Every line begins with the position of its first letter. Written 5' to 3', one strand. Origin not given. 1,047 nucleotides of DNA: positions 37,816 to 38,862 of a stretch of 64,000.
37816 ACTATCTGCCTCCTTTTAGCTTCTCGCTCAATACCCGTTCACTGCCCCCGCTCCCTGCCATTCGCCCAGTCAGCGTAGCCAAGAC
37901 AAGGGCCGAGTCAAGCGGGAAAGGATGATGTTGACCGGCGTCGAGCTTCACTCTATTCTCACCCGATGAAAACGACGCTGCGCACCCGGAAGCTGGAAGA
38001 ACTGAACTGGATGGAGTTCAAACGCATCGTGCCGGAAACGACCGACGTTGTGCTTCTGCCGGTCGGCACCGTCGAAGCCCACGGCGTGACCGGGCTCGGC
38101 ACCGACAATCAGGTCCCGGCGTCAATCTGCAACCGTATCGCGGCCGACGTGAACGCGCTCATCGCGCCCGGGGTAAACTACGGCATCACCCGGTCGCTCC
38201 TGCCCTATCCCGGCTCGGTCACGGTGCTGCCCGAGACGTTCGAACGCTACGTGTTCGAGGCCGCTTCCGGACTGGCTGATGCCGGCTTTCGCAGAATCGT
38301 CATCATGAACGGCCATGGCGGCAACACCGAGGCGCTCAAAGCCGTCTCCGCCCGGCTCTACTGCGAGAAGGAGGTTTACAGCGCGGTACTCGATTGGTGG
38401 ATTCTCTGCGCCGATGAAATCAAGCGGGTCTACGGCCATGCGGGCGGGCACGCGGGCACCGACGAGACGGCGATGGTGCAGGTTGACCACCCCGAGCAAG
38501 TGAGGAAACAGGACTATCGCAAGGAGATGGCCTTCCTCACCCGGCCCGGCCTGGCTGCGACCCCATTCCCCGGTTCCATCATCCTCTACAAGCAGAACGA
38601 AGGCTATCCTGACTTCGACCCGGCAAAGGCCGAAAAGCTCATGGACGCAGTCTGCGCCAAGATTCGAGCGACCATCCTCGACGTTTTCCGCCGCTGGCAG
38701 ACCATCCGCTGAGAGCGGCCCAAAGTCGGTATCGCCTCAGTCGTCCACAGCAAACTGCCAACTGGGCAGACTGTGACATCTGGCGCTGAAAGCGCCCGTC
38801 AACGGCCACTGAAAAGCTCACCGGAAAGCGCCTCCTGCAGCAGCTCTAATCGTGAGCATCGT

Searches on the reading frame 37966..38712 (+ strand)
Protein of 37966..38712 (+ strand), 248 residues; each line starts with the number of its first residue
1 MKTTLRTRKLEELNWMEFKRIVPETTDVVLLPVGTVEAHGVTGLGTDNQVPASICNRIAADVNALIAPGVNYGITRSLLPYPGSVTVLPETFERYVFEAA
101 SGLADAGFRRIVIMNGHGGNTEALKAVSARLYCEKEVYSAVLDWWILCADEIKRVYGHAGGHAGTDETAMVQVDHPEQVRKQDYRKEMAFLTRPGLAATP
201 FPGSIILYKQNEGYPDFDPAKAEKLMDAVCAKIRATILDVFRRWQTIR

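Call 52: find_encoding_contigs(protein=window:37966-38712:+, flank=10000, max_places=10)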
Protein window:37966-38712:+ (248 aa): 5 contigs read that carry it; 4 places shown.
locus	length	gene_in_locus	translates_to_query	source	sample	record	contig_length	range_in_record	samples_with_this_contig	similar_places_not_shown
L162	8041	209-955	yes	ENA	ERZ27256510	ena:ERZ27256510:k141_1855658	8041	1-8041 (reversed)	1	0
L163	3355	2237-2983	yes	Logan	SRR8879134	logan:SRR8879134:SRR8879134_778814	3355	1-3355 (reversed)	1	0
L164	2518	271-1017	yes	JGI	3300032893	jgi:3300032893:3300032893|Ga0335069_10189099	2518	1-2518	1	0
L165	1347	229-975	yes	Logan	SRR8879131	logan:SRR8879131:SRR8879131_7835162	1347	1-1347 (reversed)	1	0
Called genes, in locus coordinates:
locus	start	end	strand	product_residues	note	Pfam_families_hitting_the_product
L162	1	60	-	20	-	?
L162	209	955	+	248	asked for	PF02633:Creatininase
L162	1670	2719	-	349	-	-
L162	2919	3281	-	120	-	-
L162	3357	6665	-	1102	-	PF02574:S-methyl_trans, PF00809:Pterin_bind, PF02607:B12-binding_2, PF02310:B12-binding, PF02965:Met_synt_B12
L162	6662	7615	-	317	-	PF02219:MTHFR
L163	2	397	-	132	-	?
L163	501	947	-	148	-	PF17792:ThiD2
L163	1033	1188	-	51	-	-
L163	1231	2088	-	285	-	PF13557:Phenol_MetA_deg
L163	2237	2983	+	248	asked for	PF02633:Creatininase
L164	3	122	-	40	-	?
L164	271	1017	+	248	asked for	PF02633:Creatininase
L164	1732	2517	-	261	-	?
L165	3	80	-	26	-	?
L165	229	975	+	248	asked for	PF02633:Creatininase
